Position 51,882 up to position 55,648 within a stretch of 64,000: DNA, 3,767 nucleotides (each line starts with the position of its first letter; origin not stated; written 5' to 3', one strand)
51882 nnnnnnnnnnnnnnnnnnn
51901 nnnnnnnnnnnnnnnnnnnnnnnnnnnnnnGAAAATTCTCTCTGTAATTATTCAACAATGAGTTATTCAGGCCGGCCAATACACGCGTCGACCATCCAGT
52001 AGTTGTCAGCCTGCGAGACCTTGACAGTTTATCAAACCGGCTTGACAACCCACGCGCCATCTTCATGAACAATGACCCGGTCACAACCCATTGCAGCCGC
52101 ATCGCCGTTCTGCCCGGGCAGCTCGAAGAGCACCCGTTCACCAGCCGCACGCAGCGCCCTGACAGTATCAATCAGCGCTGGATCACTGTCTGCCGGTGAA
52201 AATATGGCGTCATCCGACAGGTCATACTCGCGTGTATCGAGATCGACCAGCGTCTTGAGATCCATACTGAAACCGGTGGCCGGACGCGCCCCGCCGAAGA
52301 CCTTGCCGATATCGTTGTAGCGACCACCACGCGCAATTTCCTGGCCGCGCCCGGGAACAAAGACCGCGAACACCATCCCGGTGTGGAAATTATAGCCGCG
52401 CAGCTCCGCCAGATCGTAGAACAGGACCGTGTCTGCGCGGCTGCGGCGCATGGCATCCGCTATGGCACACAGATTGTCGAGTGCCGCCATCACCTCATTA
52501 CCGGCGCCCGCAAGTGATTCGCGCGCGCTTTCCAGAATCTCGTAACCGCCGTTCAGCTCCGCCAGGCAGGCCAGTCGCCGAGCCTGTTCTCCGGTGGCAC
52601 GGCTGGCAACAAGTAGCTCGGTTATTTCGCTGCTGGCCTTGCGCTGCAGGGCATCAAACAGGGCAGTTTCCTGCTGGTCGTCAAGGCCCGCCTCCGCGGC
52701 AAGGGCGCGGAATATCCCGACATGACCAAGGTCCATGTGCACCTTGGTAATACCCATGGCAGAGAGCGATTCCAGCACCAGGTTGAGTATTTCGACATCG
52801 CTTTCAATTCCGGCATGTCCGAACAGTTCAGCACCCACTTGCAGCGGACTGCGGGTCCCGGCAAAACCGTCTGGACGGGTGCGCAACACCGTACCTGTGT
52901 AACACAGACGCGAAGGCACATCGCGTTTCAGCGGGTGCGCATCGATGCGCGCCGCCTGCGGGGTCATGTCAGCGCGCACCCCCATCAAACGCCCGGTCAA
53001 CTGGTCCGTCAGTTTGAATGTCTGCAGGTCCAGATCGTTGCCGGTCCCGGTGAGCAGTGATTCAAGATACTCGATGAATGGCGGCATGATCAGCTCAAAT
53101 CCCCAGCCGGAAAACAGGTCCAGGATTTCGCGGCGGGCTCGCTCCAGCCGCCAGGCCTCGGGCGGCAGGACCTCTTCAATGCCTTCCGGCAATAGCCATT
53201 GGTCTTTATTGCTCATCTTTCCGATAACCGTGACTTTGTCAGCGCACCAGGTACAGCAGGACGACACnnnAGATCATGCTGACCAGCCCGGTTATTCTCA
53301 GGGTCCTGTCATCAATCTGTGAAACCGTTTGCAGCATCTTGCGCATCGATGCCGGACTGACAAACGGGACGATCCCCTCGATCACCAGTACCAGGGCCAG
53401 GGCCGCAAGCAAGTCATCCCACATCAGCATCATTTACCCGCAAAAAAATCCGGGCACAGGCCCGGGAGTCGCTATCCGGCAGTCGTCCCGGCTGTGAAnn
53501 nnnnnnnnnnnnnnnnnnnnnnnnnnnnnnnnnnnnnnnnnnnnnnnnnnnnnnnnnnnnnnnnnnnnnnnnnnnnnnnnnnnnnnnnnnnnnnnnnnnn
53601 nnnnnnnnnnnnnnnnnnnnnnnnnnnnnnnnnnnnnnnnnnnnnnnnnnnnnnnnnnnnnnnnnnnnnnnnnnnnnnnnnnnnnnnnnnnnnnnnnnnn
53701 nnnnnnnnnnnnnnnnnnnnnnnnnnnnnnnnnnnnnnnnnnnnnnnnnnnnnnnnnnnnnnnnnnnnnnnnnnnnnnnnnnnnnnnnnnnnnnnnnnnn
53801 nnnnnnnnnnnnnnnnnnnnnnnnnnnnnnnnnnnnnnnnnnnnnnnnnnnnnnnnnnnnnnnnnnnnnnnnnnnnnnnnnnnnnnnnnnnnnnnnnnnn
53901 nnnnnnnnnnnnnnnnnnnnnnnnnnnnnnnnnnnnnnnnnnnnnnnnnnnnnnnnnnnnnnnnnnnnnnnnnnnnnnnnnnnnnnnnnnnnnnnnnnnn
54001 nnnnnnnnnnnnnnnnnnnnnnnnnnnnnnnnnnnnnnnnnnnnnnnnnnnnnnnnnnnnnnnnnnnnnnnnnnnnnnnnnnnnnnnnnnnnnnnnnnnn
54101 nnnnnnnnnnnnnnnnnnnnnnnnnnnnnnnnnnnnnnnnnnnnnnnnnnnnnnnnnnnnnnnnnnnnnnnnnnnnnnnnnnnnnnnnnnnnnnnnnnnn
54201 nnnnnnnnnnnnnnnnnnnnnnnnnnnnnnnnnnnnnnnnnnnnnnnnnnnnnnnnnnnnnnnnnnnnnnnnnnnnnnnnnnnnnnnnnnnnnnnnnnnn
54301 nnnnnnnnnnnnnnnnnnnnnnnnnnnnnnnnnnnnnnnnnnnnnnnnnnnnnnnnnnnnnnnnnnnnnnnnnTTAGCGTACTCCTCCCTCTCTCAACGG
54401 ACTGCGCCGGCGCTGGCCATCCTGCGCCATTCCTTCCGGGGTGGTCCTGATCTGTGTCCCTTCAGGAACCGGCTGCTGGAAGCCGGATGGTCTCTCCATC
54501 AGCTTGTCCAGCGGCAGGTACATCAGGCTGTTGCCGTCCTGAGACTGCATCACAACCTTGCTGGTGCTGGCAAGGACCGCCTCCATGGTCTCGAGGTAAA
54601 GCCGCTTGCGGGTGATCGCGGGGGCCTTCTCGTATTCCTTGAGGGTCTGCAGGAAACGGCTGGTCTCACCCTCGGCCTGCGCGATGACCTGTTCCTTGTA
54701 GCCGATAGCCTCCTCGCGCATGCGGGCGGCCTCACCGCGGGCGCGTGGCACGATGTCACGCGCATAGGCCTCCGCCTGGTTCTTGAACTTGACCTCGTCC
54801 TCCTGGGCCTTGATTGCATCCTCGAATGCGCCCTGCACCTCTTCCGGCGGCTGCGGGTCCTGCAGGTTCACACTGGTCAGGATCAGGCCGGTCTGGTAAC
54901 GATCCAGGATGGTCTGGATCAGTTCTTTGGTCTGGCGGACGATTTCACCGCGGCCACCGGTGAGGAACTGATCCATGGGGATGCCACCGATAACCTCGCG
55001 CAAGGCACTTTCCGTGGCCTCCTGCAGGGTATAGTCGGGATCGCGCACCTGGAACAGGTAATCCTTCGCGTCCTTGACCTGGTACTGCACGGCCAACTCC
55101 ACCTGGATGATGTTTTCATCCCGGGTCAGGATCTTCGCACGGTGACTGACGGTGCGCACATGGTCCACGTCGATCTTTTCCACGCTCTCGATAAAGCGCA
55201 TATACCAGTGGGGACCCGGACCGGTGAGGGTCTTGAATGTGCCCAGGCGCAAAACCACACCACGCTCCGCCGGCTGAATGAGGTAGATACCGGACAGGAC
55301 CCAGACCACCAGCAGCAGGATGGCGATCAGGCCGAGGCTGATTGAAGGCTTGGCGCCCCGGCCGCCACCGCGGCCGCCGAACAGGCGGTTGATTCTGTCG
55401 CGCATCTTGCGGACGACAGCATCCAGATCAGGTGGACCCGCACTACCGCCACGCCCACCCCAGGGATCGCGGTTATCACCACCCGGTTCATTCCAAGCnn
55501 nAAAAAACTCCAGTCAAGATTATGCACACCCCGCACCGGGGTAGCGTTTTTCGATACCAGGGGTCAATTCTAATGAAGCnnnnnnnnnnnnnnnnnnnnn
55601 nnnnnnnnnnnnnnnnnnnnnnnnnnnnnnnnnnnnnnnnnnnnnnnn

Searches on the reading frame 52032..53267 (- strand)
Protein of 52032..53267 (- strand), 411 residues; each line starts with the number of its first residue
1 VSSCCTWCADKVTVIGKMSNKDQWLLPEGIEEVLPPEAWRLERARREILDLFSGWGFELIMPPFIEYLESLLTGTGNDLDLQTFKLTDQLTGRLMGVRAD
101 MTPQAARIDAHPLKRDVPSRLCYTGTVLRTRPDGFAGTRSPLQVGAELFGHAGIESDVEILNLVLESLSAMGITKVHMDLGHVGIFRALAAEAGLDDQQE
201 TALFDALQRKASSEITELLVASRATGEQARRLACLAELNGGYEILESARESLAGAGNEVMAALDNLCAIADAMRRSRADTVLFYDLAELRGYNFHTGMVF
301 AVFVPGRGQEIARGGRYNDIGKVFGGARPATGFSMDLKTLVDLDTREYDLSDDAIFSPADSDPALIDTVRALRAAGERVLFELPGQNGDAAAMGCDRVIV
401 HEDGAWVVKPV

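Call 52: search_protein_families(library=pfam, proteins=[window:52032-53267:-], max_evalue=0.00001)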
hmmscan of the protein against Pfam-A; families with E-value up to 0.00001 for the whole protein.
window:52032-53267:- (411 aa): 1 family
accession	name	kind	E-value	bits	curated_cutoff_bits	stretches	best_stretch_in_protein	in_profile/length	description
PF13393.11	tRNA-synt_His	-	1.9e-118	395.7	25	1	29-340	1-308/308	Histidyl-tRNA synthetase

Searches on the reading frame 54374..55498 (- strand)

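Call 52: search_protein_families(library=pfam, proteins=[window:54374-55498:-], max_evalue=0.00001)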
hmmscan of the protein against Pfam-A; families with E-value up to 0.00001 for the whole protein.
window:54374-55498:- (374 aa): 2 families
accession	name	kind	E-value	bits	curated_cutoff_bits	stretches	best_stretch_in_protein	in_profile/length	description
PF01145.31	Band_7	-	1e-31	110.8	23.6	1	74-244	3-174/176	SPFH domain / Band 7 family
PF12221.13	HflK_N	-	2.7e-17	62.9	22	1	1-43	2-44/44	Bacterial membrane protein N terminal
